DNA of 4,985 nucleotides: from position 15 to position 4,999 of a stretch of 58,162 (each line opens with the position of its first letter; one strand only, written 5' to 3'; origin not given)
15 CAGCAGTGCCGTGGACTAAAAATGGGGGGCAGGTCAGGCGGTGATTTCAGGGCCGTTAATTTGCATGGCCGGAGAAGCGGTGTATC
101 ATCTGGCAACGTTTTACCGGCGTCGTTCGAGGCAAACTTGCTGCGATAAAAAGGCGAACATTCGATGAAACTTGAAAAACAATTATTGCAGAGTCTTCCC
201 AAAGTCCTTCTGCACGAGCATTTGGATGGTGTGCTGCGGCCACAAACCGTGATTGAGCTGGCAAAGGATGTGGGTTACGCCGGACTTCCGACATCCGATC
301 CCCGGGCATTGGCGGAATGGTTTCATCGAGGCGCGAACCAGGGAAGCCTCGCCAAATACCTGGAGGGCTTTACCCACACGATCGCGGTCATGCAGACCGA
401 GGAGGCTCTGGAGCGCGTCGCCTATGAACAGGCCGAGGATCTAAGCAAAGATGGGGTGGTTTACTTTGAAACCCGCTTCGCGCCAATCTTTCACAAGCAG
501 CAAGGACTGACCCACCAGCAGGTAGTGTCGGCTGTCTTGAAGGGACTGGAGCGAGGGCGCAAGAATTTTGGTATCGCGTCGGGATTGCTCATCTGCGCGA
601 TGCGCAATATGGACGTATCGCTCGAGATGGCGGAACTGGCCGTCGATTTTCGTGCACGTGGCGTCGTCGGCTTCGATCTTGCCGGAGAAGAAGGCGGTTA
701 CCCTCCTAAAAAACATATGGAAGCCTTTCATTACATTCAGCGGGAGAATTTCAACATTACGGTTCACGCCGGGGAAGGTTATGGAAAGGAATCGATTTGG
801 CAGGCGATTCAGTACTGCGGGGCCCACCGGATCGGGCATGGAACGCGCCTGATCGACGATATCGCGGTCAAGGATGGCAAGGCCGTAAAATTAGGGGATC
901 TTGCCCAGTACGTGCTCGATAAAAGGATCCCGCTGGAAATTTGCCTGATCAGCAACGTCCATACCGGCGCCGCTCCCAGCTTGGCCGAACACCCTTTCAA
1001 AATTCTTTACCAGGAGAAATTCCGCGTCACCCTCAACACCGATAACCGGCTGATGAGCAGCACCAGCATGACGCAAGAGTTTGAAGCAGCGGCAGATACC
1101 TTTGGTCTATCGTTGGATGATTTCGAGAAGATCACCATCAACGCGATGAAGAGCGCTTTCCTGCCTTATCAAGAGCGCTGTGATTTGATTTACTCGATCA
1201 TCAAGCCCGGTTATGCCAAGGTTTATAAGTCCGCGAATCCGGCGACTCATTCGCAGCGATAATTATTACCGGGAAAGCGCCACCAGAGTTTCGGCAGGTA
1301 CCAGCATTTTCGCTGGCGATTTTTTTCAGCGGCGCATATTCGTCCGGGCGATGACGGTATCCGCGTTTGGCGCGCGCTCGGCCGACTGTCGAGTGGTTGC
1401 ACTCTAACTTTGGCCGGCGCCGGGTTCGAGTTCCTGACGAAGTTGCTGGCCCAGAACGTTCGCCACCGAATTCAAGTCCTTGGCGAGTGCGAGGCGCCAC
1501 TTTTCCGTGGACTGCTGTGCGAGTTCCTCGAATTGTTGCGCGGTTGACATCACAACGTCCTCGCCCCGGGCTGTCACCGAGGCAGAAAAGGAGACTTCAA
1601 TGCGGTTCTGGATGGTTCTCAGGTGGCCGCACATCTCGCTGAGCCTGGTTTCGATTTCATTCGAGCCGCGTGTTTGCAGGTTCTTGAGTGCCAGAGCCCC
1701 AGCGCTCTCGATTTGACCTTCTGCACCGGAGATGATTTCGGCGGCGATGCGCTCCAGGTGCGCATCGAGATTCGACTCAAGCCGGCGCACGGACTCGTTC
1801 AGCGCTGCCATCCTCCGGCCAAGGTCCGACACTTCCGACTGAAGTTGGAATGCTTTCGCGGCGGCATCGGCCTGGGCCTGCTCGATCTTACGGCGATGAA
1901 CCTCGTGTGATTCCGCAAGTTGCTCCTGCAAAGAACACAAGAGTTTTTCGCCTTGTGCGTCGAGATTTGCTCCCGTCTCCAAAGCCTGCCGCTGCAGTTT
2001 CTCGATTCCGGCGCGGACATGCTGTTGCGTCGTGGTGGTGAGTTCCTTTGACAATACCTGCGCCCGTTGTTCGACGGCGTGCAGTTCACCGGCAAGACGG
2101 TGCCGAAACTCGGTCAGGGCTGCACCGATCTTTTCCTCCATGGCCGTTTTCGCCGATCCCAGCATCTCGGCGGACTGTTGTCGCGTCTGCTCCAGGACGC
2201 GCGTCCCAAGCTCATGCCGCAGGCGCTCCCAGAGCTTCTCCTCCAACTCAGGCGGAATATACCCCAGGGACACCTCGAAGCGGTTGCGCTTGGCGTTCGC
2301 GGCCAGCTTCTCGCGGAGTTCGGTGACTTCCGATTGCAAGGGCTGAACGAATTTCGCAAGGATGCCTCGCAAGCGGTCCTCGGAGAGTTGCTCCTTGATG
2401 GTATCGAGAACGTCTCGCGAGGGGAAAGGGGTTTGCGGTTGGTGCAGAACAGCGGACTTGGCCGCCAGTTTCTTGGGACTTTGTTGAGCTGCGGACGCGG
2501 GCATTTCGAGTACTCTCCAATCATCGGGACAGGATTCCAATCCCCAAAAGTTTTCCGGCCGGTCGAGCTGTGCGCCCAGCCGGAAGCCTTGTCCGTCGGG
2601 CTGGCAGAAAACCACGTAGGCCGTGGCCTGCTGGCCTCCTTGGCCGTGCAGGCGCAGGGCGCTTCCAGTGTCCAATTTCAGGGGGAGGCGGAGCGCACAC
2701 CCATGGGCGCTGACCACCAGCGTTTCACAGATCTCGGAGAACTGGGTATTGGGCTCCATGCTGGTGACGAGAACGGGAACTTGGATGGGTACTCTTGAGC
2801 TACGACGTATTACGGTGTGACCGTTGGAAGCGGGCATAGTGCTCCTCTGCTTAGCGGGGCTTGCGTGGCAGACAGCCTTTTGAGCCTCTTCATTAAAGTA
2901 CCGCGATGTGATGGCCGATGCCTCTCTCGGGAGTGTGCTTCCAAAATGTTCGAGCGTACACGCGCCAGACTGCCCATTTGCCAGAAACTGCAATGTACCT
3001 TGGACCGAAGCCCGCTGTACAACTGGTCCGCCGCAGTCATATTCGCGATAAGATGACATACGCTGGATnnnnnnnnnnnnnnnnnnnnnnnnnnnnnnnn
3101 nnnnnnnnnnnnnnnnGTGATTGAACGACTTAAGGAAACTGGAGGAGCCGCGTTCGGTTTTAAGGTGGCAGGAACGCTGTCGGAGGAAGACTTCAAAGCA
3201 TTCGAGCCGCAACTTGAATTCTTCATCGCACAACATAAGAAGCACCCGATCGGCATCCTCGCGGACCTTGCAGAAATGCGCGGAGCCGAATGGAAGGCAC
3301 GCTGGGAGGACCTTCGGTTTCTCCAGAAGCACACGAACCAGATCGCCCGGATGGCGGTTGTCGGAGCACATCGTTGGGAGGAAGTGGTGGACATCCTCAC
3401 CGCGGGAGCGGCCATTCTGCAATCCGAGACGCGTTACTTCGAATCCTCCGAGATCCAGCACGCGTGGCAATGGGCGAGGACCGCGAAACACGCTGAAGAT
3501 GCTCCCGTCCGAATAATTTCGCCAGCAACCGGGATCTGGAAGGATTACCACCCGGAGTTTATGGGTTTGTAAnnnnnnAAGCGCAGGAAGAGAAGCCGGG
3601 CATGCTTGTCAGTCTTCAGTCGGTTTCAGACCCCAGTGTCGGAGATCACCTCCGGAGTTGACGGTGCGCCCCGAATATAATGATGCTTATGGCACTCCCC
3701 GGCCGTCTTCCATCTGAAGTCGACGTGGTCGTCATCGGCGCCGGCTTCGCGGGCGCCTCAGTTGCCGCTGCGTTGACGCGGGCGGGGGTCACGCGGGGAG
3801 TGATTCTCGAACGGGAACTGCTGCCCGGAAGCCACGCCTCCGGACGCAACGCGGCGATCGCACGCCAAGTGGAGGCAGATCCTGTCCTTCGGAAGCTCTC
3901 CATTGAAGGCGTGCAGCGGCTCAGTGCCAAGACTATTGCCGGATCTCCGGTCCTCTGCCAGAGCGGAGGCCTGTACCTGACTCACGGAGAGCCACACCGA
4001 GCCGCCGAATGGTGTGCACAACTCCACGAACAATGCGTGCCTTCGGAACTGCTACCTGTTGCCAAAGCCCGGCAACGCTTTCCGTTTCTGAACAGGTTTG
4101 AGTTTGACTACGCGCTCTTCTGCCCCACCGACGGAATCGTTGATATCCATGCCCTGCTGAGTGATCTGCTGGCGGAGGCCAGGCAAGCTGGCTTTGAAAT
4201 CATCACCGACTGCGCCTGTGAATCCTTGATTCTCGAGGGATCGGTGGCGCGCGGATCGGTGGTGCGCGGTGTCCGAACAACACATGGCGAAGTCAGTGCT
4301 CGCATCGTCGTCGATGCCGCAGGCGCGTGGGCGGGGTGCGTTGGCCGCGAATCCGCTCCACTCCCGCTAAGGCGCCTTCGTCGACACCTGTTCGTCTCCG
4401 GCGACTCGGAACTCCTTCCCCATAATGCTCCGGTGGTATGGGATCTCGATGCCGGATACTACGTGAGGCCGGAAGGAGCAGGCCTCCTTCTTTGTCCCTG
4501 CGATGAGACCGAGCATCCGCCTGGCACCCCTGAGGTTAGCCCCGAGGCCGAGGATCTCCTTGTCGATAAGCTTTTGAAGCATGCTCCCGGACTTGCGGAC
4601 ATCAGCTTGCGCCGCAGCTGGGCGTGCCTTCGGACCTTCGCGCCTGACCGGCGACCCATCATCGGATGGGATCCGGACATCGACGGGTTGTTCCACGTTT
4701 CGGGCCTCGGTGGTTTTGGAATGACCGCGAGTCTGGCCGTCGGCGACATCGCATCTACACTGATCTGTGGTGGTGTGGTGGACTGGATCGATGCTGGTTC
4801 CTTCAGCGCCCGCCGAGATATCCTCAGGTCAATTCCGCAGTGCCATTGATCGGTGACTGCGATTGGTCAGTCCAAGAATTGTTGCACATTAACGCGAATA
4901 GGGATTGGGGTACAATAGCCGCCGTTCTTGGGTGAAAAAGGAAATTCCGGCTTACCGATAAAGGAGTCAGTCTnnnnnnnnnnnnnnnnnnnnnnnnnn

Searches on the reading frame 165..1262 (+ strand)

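Call 53: search_protein_families(library=pfam, proteins=[window:165-1262:+], max_evalue=0.001)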
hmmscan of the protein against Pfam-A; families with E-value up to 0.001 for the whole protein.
window:165-1262:+ (365 aa): 1 family
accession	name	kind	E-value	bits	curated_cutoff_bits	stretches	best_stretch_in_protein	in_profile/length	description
PF00962.28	A_deaminase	-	9.8e-100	334.3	27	1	12-347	1-329/330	Adenosine deaminase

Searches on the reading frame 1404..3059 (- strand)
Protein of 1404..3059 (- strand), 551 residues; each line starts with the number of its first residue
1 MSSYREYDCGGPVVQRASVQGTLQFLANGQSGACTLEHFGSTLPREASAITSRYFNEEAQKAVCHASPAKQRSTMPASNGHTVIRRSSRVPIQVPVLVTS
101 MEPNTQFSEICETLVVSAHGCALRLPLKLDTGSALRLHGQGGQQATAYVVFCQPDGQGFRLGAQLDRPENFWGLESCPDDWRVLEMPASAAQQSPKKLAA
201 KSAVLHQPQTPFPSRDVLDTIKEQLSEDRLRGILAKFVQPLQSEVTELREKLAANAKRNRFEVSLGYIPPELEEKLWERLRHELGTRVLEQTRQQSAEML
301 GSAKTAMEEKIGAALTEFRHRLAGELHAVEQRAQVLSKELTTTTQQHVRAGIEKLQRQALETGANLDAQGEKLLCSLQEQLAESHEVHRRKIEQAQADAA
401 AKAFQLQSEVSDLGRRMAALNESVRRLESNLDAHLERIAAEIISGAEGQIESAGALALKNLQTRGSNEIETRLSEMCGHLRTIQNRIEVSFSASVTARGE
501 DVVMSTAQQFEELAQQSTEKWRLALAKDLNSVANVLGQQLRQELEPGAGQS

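Call 53: search_protein_families(library=pfam, proteins=[window:1404-3059:-], max_evalue=0.001)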
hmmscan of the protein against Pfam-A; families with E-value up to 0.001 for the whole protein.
window:1404-3059:- (551 aa): 2 families
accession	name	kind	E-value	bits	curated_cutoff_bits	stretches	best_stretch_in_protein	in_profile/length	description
PF07238.19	PilZ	-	8.2e-06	26.5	22.5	1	85-166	3-86/102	PilZ domain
PF01442.23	Apolipoprotein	-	0.00014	22.1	90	1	278-415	40-179/190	Apolipoprotein A1/A4/E domain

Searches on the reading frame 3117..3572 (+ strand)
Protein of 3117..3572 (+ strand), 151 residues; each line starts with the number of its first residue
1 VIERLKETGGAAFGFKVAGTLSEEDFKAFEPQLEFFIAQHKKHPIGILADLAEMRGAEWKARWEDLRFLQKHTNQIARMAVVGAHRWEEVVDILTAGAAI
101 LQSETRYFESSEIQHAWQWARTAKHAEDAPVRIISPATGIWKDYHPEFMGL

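Call 73: search_protein_families(library=pfam, proteins=[window:3117-3572:+], max_evalue=0.01)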
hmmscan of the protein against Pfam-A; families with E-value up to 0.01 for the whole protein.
window:3117-3572:+ (151 aa): 1 family
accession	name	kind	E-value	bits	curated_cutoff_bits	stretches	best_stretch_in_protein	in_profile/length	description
PF11964.13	SpoIIAA-like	-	3.3e-23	82.9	25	1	13-120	2-105/106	SpoIIAA-like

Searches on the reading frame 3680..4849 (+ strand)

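Call 53: search_protein_families(library=pfam, proteins=[window:3680-4849:+], max_evalue=0.001)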
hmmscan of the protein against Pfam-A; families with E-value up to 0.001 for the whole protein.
window:3680-4849:+ (389 aa): 5 families
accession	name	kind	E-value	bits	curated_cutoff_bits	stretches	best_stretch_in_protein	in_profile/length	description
PF01266.30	DAO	-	2.8e-60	205.2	27.9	1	15-359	1-351/353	FAD dependent oxidoreductase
PF00890.30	FAD_binding_2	-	3.4e-08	33.5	20.4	0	152-219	137-206/414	FAD binding domain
PF01494.25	FAD_binding_3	-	1.8e-05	24.6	22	1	13-227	1-168/349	FAD binding domain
PF01946.23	Thi4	-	1.9e-05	24.5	26.2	0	13-75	17-82/235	Thi4 family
PF13450.12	NAD_binding_8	-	0.00097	19.8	21.9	0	18-56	1-38/68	NAD(P)-binding Rossmann-like domain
